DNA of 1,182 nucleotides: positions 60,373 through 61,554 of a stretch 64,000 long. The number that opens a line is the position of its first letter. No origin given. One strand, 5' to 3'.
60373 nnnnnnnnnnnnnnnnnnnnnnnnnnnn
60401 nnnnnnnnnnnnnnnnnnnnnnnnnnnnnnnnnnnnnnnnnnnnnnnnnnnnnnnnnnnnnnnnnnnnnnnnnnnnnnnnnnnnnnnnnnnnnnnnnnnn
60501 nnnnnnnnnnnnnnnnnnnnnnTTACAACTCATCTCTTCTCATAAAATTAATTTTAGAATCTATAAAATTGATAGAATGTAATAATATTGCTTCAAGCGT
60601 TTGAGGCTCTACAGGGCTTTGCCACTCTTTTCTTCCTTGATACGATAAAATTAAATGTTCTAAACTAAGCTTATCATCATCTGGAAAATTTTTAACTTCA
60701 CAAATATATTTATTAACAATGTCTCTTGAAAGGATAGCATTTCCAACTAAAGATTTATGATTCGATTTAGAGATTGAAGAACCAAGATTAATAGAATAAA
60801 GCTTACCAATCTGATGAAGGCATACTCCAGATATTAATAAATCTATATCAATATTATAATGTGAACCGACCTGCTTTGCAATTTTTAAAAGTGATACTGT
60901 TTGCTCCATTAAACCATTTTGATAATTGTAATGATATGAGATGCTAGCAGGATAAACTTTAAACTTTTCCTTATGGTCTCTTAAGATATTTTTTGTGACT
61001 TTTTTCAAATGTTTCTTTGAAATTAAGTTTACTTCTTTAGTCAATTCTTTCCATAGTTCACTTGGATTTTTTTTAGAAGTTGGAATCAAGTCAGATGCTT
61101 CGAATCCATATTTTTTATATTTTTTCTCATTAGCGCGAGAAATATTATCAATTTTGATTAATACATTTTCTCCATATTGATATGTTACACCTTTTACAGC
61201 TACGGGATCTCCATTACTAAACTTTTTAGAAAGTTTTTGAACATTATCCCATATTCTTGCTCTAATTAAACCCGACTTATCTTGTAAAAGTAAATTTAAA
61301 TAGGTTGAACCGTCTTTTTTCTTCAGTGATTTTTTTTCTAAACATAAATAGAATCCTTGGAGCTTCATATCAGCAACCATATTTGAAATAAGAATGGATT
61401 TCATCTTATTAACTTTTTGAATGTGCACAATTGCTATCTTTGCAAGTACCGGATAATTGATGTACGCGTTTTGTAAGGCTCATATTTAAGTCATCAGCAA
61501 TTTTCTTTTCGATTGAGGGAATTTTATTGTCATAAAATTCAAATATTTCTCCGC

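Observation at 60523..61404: YhaM homologue with nearly all HD-domain metal ligands replaced: a probable pseudo-nuclease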

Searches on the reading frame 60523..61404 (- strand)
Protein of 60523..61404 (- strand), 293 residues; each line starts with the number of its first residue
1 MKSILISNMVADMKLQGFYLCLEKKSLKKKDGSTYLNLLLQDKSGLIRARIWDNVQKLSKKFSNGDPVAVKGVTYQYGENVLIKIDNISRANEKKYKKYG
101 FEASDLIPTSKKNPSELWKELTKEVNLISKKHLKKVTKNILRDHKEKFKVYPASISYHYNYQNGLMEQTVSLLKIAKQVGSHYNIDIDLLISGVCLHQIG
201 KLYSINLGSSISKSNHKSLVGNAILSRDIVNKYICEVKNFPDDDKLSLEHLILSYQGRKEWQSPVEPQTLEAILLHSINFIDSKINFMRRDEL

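Call 3: search_protein_families(library=pfam, proteins=[window:60523-61404:-], max_evalue=1)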
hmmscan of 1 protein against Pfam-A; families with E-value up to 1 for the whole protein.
window:60523-61404:- (293 aa): 5 families
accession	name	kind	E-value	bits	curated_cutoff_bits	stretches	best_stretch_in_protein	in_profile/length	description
PF01336.31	tRNA_anti-codon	-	8.9e-07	29.2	27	1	29-88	10-72/75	OB-fold nucleic acid binding domain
PF07514.17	TraI_2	-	0.015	14.7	23.9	1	115-182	17-83/324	Putative helicase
PF13742.12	tRNA_anti_2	-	0.071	13.8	27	1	18-76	22-80/95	OB-fold nucleic acid binding domain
PF22399.1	DUF6979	-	0.13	12.8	27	0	94-132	2-41/127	Family of unknown function (DUF6979)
PF16100.11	RMI2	-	0.17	12.1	29.4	1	34-88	55-114/132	RecQ-mediated genome instability protein 2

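Call 4: search_protein_families(library=ncbifam, proteins=[window:60523-61404:-], max_evalue=1)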
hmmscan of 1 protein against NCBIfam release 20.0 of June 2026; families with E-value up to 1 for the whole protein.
window:60523-61404:- (293 aa): 13 families
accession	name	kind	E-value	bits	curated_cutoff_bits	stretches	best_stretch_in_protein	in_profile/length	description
NF010007.0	PRK13480.1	equivalog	1.5e-42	145.8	460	1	16-290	15-285/314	3'-5' exoribonuclease YhaM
NF009032.0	PRK12366.1-3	equivalog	4e-06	25.4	773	1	8-92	184-268/651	replication factor A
NF012035.0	PRK15491.1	equivalog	0.00027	20.3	362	1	9-90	175-262/374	replication factor A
NF009343.0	PRK12703.1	equivalog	0.0023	16.9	434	1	116-211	146-234/339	tRNA (cytidine(56)-2'-O)-methyltransferase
NF011288.0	PRK14699.1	equivalog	0.0039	16.1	544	1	8-72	174-241/484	replication factor A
NF009031.0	PRK12366.1-2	equivalog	0.0056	15.2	767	1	25-104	93-171/647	replication factor A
NF009030.0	PRK12366.1-1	equivalog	0.013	13.9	1147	1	28-78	104-153/796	replication factor A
NF008168.0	PRK10917.2-2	equivalog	0.025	12.8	718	1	23-147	172-280/795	ATP-dependent DNA helicase RecG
NF037937.1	septum_RefZ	equivalog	0.036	14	180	1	141-171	22-52/195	forespore capture DNA-binding protein RefZ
TIGR03760.1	ICE_TraI_Pfluor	equivalog_domain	0.052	13.2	161.4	1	102-183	8-86/218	integrating conjugative element relaxase, PFGI-1 class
TIGR00277.1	HDIG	domain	0.06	13.2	27.6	1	162-206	2-46/84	HDIG domain-containing metalloprotein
NF047630.1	SulOxRed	equivalog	0.13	11.3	400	1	53-129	132-206/308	sulfur oxygenase/reductase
NF005551.0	PRK07211.1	equivalog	0.17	11.2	575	1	11-70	172-234/485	single-stranded DNA binding protein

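Call 5: search_solved_structures(query=window:60523-61404:-, max_evalue=1, show_alignments=3)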
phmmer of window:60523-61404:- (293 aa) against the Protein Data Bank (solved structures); distinct sequences matched with E-value up to 1: 9.
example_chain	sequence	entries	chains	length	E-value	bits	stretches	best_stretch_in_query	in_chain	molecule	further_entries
9h3f_A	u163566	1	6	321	3e-35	125.3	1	29-290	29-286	3'-5' exoribonuclease YhaM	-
9o7t_A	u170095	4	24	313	1.2e-31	113.5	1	18-289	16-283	Cmp-binding-factor 1 | YhaM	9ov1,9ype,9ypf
8wxd_A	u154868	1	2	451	0.00066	22.5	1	16-111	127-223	Surface protein, putative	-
9uvr_A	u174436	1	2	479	0.00081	22.3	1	16-111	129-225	Surface protein, putative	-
2k5v_A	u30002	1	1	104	0.0074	19.1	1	21-90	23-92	Replication protein A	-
2k50_A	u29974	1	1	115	0.0087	18.9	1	30-77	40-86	Replication factor A related protein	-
3e0e_A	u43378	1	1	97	0.0093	18.8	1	21-89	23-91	Replication protein A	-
3dm3_A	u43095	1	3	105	0.061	16.1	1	21-74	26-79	Replication factor A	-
3dcd_A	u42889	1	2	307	0.35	13.6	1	130-174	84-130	Galactose mutarotase related enzyme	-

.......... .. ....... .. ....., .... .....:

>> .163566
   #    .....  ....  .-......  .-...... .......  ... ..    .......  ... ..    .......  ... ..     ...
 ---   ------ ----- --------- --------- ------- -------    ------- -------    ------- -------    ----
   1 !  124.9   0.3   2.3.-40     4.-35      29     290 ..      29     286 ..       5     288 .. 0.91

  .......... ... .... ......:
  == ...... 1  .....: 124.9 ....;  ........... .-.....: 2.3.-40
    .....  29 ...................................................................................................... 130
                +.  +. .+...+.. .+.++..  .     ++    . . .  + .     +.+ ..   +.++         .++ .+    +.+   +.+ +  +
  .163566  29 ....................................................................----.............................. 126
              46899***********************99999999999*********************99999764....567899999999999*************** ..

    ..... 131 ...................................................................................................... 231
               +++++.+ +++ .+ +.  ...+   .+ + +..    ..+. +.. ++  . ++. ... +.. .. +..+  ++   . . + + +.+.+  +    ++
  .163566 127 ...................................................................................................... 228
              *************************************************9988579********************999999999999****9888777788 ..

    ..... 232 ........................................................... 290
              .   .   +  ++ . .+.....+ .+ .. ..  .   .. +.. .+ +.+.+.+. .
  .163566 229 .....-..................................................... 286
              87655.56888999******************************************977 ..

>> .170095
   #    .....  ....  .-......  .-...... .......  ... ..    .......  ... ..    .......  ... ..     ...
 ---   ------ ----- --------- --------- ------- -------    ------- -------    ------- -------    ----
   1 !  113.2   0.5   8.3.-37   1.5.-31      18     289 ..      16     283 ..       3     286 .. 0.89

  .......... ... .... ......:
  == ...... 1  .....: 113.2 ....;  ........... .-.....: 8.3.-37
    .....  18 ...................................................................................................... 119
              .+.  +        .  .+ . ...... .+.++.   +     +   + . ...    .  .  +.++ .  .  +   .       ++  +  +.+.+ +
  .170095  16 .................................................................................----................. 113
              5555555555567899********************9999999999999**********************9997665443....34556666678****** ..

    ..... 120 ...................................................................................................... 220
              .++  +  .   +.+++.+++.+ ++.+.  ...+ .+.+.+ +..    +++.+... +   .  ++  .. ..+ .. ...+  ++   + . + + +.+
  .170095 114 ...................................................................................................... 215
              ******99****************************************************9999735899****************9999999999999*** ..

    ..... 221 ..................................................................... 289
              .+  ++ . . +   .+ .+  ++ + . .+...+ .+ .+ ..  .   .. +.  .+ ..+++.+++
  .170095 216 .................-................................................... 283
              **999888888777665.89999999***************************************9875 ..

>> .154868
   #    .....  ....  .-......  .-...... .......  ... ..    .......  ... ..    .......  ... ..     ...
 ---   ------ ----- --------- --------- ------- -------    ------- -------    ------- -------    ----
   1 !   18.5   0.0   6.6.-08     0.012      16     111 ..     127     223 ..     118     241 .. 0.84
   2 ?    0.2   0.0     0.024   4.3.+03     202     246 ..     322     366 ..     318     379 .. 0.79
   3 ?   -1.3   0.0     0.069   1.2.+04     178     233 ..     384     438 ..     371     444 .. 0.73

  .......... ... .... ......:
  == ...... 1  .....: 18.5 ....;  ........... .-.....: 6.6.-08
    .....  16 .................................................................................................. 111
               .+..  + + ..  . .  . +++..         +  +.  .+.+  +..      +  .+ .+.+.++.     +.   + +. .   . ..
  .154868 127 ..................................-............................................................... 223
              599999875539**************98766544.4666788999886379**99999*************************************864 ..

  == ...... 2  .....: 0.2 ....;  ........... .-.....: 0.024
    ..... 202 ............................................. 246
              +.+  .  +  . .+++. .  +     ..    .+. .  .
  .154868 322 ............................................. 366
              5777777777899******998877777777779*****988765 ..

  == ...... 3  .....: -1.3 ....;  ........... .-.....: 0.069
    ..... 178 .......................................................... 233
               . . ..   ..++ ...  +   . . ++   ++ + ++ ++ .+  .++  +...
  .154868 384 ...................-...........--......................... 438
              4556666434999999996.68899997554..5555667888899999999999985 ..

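Call 6: find_homologous_proteins(query=window:60523-61404:-, max_evalue=0.001)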
Query window:60523-61404:- (293 aa): 218 proteins with E <= 0.001 among 1332 candidates; the best 120 are listed.
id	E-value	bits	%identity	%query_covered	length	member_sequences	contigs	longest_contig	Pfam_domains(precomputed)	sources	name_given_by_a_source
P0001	2.1e-175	600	96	97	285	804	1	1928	PF01336.32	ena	-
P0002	5.0e-169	579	88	100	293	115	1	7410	PF01336.32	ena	-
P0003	1.1e-168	578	92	97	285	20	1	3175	-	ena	-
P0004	1.2e-166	571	90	97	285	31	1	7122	PF01336.32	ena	-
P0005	1.1e-165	568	86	100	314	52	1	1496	PF01336.32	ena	-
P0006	9.6e-165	565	87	100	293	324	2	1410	PF01336.32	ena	-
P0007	3.3e-152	524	77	100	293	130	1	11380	PF01336.32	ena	-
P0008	6.5e-152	523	77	100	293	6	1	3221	PF01336.32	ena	-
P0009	2.6e-148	511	88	88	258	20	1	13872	-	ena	-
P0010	7.2e-144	496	74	100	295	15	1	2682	PF01336.32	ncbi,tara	tara:strand:- start:484 stop:1371 length:888 start_codon:yes stop_codon:yes gene_type:complete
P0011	2.6e-140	485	74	100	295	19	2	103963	PF01336.32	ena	-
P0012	1.3e-135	469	76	100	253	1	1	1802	PF01336.32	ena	-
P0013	2.7e-134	465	72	98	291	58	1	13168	PF01336.32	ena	-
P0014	8.2e-134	463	69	100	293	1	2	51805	PF01966.29,PF01336.32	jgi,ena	-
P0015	8.6e-134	463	68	100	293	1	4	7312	PF01966.29,PF01336.32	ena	-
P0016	1.1e-133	463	68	100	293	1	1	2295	PF01966.29,PF01336.32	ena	-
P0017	1.2e-133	463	68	100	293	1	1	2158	PF01336.32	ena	-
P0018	1.2e-133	463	71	99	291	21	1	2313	PF01336.32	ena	-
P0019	1.4e-133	463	68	100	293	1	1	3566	PF01966.29,PF01336.32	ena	-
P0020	1.4e-133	463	69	100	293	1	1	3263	PF01336.32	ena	-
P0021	1.4e-133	463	71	99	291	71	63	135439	PF01336.32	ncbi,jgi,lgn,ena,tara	tara:strand:- start:43369 stop:44244 length:876 start_codon:yes stop_codon:yes gene_type:complete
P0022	1.7e-133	462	68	100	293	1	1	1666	PF01336.32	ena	-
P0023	1.8e-133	462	68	100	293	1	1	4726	PF01336.32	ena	-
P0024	1.9e-133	462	68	100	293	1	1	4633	PF01336.32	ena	-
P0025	2.0e-133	462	68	100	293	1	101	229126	PF01336.32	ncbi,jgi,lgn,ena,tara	tara:strand:- start:1611 stop:2492 length:882 start_codon:yes stop_codon:yes gene_type:complete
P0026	2.4e-133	462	68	100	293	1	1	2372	PF01336.32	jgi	-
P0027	2.5e-133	462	70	99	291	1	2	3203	PF01336.32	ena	-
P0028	3.3e-133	461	68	100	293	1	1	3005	PF01336.32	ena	-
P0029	3.8e-133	461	68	100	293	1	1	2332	PF01336.32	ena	-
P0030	6.9e-133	460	69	100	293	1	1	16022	PF01966.29,PF01336.32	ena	-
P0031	8.8e-133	460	68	100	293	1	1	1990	PF01966.29,PF01336.32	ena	-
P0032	1.0e-132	460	68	100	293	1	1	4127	PF01336.32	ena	-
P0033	1.2e-132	460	71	98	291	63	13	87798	PF01336.32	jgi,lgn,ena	-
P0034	1.3e-132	460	68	100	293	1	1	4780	PF01966.29,PF01336.32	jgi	-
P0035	2.1e-132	459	67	100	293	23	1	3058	PF01966.29,PF01336.32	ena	-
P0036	2.5e-132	459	68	100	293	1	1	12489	PF01966.29,PF01336.32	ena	-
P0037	2.7e-132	458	68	100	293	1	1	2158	PF01336.32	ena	-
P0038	2.8e-132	458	68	100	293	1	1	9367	PF01966.29,PF01336.32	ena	-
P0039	3.0e-132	458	68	100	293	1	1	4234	PF01336.32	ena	-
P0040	3.6e-132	458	68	100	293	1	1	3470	PF01336.32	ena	-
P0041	3.7e-132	458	70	99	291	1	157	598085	PF01336.32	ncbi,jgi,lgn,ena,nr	ncbi:MAG: hypothetical protein HOL62_02970 [Candidatus Marinimicrobia bacterium]|jgi:3'-5' exoribonu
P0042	3.8e-132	458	67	100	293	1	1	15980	PF01336.32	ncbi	-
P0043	3.8e-132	458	70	99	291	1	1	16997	PF01336.32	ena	-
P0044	4.5e-132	458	67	100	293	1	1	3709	PF01336.32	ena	-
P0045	4.6e-132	458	67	100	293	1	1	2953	PF01336.32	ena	-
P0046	4.7e-132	458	67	100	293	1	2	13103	PF01336.32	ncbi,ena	-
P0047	4.8e-132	458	68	100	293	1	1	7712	PF01336.32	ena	-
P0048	4.9e-132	458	70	99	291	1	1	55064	PF01336.32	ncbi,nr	ncbi:MAG: hypothetical protein HOE42_01580 [Candidatus Marinimicrobia bacterium]|nr:hypothetical pro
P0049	5.1e-132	458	68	100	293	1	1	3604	PF01336.32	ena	-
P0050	5.4e-132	458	67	100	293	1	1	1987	PF01336.32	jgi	-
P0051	5.5e-132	457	68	100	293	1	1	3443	PF01966.29,PF01336.32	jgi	jgi:3'-5' exoribonuclease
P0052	5.9e-132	457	68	100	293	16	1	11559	PF01966.29,PF01336.32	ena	-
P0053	6.1e-132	457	67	100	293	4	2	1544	PF01966.29,PF01336.32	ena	-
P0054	7.2e-132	457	68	100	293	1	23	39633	PF01966.29,PF01336.32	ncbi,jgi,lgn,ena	jgi:3'-5' exoribonuclease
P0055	7.3e-132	457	68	100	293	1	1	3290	PF01966.29,PF01336.32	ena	-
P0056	7.4e-132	457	68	100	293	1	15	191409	PF01966.29,PF01336.32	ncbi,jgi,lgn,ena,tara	tara:strand:+ start:4500 stop:5381 length:882 start_codon:yes stop_codon:yes gene_type:complete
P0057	7.5e-132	457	67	100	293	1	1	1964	PF01336.32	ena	-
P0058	7.8e-132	457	67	100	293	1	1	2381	PF01336.32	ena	-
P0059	9.1e-132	457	68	100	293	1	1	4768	PF01336.32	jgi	-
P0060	9.3e-132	457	68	100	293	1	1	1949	PF01336.32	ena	-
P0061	9.4e-132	457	67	100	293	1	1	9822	PF01336.32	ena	-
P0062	9.7e-132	457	68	100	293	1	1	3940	PF01966.29,PF01336.32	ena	-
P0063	9.7e-132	457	67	100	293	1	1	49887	PF01336.32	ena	-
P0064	9.7e-132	457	67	100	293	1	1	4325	PF01336.32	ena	-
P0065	1.1e-131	457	70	99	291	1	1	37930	PF01336.32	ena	-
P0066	1.3e-131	456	68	100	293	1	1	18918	PF01966.29,PF01336.32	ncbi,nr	ncbi:MAG: OB-fold nucleic acid binding domain-containing protein [Candidatus Neomarinimicrobiota bac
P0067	1.6e-131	456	67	100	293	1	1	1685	PF01336.32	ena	-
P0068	1.7e-131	456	67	100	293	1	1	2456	PF01336.32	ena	-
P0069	2.1e-131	456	67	100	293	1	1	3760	PF01966.29,PF01336.32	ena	-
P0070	2.1e-131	456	67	100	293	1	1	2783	PF01966.29,PF01336.32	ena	-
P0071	2.3e-131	455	68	100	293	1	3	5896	PF01966.29,PF01336.32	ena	-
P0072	2.6e-131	455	67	100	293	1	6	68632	PF01966.29,PF01336.32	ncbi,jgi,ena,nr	ncbi:MAG: HD domain-containing protein [Candidatus Neomarinimicrobiota bacterium]|nr:HD domain-conta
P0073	2.6e-131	455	67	100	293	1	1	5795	PF01966.29,PF01336.32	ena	-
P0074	2.7e-131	455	67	100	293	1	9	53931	PF01966.29,PF01336.32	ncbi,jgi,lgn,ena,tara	tara:strand:+ start:4902 stop:5783 length:882 start_codon:yes stop_codon:yes gene_type:complete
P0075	2.7e-131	455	68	100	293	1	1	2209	PF01336.32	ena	-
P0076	2.7e-131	455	67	100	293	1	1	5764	PF01966.29,PF01336.32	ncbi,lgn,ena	-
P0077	3.5e-131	455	67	100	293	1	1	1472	PF01336.32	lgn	-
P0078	3.8e-131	455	67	100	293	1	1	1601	PF01336.32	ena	-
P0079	4.1e-131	455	66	100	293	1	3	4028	PF01336.32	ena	-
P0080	7.5e-131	454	67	100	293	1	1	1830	PF01336.32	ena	-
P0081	7.8e-131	454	67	100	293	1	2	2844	PF01966.29,PF01336.32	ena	-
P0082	8.0e-131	454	70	99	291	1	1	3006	PF01336.32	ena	-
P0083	8.3e-131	454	67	100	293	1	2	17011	PF01966.29,PF01336.32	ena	-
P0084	1.1e-130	453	67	100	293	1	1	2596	PF01966.29,PF01336.32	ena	-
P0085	1.2e-130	453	67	100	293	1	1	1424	PF01336.32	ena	-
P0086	1.2e-130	453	67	100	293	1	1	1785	PF01336.32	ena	-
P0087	1.8e-130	453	66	100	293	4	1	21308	PF01336.32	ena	-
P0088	5.4e-130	451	67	100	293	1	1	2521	PF01336.32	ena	-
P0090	7.6e-130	450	67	100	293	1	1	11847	PF01336.32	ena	-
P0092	1.1e-129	450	67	100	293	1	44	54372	PF01336.32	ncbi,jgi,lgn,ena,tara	tara:strand:+ start:1407 stop:2288 length:882 start_codon:yes stop_codon:yes gene_type:complete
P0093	1.8e-129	449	67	100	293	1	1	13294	PF01336.32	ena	-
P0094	2.1e-129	449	66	100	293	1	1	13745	PF01336.32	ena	-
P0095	2.5e-129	449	66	100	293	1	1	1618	PF01336.32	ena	-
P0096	3.0e-129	449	69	98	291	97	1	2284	PF01336.32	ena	-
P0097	3.1e-129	448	66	100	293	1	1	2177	PF01336.32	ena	-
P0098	3.2e-129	448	68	98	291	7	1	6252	PF01966.29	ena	-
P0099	3.6e-129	448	69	99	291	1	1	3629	PF01336.32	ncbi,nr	ncbi:MAG: hypothetical protein VX852_03900 [Candidatus Neomarinimicrobiota bacterium]|nr:hypothetica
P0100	3.7e-129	448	66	100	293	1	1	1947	PF01336.32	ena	-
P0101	5.1e-129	448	69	98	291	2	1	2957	PF01336.32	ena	-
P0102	5.9e-129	448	66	100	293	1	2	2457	PF01336.32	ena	-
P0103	5.9e-129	448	67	100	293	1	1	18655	PF01336.32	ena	-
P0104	6.3e-129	447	67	100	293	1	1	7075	PF01336.32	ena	-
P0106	1.1e-128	447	66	100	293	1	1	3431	PF01336.32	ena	-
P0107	1.9e-128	446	69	96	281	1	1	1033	PF01336.32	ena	-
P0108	3.0e-128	445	69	96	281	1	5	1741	PF01966.29,PF01336.32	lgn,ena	-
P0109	4.5e-128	445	66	100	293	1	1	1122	PF01336.32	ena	-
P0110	6.3e-128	444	69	98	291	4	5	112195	PF01966.29,PF01336.32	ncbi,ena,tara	tara:strand:- start:677 stop:1552 length:876 start_codon:yes stop_codon:yes gene_type:complete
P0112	7.4e-128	444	69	96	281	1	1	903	PF01966.29,PF01336.32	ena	-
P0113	9.8e-128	444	69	96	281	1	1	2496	PF01966.29,PF01336.32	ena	-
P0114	1.3e-127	443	69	96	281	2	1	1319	PF01336.32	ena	-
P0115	1.6e-127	443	68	96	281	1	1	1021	PF01966.29,PF01336.32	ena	-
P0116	1.8e-127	443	69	96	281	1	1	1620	PF01966.29,PF01336.32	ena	-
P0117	1.9e-127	443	69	98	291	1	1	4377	PF01336.32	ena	-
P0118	2.6e-127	442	69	98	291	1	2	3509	PF01336.32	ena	-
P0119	2.6e-127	442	68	98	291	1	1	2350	PF01336.32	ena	-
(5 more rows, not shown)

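Call 12: find_related_loci(query=window:60523-61404:-, collection=genome_contigs, flank=6000)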
Query window:60523-61404:- (293 aa) in genome_contigs; peptide patterns used: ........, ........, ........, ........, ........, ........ (x = any residue, [..] = any of these).
73 stretches matched a pattern; 27 encode a relative of the query (tblastn E <= 1e-3); 26 distinct loci.
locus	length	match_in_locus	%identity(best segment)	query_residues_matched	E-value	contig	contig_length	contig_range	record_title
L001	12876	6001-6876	99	1-292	0e+0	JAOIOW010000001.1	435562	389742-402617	Candidatus Neomarinimicrobiota bacterium isolate AH-736-N04 AH-736-N04_NODE_1, whole genome shotgun sequence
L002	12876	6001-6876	98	1-292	0e+0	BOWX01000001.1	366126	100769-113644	MAG: Candidatus Marinimicrobia bacterium CM1_5m.P33 DNA, sequence1, whole genome shotgun sequence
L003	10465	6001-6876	98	1-292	0e+0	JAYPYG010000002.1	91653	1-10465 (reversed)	MAG: Candidatus Neomarinimicrobiota bacterium isolate 139587_S188_maxbin_bins.tsv.079 NODE_141_length_91653_cov_81.44742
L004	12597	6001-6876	96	1-292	0e+0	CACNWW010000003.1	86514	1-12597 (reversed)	MAG: uncultured Candidatus Marinimicrobia bacterium isolate AH-287-F08 genome assembly, contig: AH-287-F08_NODE_3, whole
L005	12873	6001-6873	96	1-291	0e+0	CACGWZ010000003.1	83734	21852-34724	uncultured Candidatus Marinimicrobia bacterium isolate AG-426-E20 genome assembly, contig: AG-426-E20_NODE_3, whole geno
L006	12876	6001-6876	95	1-292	0e+0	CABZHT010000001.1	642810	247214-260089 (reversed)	MAG: uncultured Candidatus Marinimicrobia bacterium isolate AG-895-O20 genome assembly, contig: AG-895-O20_NODE_1, whole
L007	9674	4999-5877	88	1-293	5e-178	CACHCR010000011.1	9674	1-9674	uncultured Candidatus Marinimicrobia bacterium isolate AG-426-L04 genome assembly, contig: AG-426-L04_NODE_11, whole gen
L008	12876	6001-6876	88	1-292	5e-169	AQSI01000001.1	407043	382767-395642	Marinimicrobia bacterium SCGC AAA298-D23 DRAFT_contig_0_0.1_C, whole genome shotgun sequence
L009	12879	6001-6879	78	1-293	2e-162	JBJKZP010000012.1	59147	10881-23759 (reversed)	MAG: Candidatus Neomarinimicrobiota bacterium isolate LRMED-169 Marinisoma-LRMED-169-C407, whole genome shotgun sequence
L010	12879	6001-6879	79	1-293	3e-162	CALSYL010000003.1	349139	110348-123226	MAG: uncultured bacterium isolate PACB-20200310-m36 genome assembly, contig: contig_14652, whole genome shotgun sequence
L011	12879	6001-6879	78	1-293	6e-161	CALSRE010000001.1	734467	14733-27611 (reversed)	MAG: uncultured bacterium isolate C_MB411 genome assembly, contig: contig_22391_C_MB411, whole genome shotgun sequence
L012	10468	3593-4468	75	1-292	4e-147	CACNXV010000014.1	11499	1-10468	MAG: uncultured Candidatus Marinimicrobia bacterium isolate AH-287-G16 genome assembly, contig: AH-287-G16_NODE_14, whol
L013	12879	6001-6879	86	1-293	2e-174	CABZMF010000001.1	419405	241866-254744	MAG: uncultured Candidatus Marinimicrobia bacterium isolate AG-337-K10 genome assembly, contig: AG-337-K10_NODE_1, whole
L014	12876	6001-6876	74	1-292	1e-143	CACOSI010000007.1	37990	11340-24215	MAG: uncultured Candidatus Marinimicrobia bacterium isolate AH-324-M03 genome assembly, contig: AH-324-M03_NODE_7, whole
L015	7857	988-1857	71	1-290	2e-142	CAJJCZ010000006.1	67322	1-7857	uncultured bacterium isolate FRAM18_bin345 genome assembly, contig: FRAM18_bin345-6, whole genome shotgun sequence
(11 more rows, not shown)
